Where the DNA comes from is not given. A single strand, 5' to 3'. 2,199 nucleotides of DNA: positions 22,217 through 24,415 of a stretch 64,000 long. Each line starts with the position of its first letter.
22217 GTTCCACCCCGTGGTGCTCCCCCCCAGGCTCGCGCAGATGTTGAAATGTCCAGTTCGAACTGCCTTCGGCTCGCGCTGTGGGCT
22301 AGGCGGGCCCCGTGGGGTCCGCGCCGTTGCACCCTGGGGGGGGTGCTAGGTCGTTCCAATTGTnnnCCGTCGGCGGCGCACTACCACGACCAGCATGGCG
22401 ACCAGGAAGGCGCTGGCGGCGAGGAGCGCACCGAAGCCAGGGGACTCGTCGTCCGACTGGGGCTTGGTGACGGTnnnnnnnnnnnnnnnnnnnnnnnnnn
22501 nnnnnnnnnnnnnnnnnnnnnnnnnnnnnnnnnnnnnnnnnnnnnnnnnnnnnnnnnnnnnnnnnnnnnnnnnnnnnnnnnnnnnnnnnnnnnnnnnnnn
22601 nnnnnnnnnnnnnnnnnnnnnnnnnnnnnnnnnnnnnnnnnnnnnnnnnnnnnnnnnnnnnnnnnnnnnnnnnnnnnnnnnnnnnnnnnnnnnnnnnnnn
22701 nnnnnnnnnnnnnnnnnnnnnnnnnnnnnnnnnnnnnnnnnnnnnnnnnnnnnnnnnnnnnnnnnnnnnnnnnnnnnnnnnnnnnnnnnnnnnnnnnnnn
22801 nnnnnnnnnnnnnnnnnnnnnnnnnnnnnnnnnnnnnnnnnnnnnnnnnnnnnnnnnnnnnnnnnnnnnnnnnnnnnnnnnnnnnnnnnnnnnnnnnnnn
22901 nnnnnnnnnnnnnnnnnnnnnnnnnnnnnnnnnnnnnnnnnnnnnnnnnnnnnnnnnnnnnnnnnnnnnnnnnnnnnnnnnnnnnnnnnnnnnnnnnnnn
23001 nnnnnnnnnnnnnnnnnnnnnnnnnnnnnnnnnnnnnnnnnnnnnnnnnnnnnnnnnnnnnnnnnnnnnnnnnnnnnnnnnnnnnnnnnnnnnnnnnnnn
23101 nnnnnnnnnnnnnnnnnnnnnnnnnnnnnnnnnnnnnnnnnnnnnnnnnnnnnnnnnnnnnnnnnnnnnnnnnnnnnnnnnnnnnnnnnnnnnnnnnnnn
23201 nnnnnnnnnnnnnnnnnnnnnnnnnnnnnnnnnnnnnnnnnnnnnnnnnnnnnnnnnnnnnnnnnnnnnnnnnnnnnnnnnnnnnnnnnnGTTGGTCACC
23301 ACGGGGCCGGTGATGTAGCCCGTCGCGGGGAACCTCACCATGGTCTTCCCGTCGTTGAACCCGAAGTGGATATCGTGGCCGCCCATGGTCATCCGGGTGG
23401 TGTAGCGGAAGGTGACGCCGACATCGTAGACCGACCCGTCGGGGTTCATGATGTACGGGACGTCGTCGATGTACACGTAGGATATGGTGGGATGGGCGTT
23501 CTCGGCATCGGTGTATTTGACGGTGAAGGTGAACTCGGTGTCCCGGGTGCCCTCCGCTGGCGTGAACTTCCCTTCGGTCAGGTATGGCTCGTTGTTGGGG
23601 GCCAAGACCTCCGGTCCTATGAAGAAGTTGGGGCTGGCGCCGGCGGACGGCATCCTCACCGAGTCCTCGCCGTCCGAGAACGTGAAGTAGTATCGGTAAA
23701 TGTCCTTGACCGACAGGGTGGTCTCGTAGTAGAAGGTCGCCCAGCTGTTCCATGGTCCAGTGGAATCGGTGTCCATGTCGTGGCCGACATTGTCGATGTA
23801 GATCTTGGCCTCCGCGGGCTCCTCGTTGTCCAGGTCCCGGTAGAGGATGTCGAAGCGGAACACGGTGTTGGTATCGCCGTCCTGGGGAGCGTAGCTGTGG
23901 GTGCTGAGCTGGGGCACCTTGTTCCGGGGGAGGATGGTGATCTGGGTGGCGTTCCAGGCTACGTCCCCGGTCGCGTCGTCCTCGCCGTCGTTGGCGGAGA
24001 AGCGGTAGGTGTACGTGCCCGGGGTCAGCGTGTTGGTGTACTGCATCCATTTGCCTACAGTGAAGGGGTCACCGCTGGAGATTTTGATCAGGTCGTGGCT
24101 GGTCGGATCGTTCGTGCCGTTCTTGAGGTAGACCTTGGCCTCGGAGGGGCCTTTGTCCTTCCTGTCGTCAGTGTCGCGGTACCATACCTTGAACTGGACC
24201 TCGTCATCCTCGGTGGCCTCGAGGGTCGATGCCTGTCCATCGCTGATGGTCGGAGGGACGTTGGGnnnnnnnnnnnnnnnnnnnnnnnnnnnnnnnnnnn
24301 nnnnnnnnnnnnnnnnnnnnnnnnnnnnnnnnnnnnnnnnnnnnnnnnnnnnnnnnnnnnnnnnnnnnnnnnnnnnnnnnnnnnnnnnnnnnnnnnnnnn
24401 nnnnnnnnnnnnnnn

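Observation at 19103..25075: Two tandem paralogous adhesin-like giants carrying an extracellular N-terminal thioredoxin domain (CPPC and canonical WCGPC)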

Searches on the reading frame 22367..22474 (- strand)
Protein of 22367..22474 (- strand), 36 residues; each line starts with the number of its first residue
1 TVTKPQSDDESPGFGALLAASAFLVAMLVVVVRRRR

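Call 73: search_protein_families(library=ncbifam, proteins=[window:22367-22474:-], max_evalue=10)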
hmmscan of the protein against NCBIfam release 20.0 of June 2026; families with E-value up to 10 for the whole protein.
seq(36 aa): 9 families
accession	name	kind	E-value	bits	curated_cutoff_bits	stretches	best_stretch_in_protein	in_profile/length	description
NF045529.2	Heimdall-CTERM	domain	0.00085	19.6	24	1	11-36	2-25/26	Heimdall-CTERM domain-containing surface protein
TIGR04281.1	peripla_PGF_1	equivalog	0.014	14.6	325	1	5-35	301-330/330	PGF-CTERM-anchored ABC transporter substrate-binding protein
NF041431.1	S_layer_MEMAR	equivalog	0.022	13.2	600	1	3-34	788-818/819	MEMAR_RS02690 family S-layer glycoprotein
TIGR01167.1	LPXTG_anchor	domain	0.1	13.3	15.9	1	5-36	3-33/34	LPXTG cell wall anchor domain-containing protein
TIGR03901.2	MYXO-CTERM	domain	0.1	13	20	1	8-36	9-33/34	MYXO-CTERM sorting domain-containing protein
NF033507.3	Loki-CTERM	subfamily_domain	0.11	12.9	19.9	1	12-36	2-26/27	Loki-CTERM sorting domain-containing protein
TIGR04126.1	PGF_CTERM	domain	0.12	12.1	24.5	1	7-36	1-26/28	PGF-CTERM sorting domain-containing protein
NF040681.2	GPS-CTERM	domain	1.2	9.3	28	1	17-36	9-28/28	GPS-CTERM domain-containing protein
TIGR03382.1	GC_trans_RRR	domain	1.9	9.2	15.85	1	19-36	10-27/27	MYXO-CTERM sorting domain-containing protein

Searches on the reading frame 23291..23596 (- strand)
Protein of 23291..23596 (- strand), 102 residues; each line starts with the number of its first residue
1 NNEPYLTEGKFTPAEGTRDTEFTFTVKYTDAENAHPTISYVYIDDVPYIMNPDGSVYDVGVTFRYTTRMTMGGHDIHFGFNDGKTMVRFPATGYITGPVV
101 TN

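Call 49: search_protein_families(library=pfam, proteins=[window:23291-23596:-], max_evalue=10)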
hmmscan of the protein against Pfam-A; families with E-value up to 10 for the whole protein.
seq(102 aa): 2 families
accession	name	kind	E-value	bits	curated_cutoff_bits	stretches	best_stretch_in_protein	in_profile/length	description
PF24547.1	DUF7601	-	0.067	14.2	27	1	13-42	11-40/116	Domain of unknown function (DUF7601)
PF14508.12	GH97_N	-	0.18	11.7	25.3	1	55-90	94-130/229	Glycosyl-hydrolase 97 N-terminal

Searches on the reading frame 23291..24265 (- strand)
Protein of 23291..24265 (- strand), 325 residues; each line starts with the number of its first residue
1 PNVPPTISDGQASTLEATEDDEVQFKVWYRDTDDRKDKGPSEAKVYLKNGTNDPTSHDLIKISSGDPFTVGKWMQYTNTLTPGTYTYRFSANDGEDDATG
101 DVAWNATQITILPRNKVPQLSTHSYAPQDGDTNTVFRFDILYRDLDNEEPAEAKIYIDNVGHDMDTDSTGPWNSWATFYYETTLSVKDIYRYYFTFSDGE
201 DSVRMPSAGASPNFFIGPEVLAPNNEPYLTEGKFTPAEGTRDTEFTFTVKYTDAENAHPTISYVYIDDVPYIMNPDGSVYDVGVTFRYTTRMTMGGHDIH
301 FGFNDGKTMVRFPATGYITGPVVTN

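Call 50: search_solved_structures(query=window:23291-24265:-, max_evalue=10)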
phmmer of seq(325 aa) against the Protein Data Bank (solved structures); distinct sequences matched with E-value up to 10: 1.
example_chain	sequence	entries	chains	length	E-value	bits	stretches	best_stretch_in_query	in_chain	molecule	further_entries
4glt_A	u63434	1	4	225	2.1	11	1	211-299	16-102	Glutathione S-transferase-like protein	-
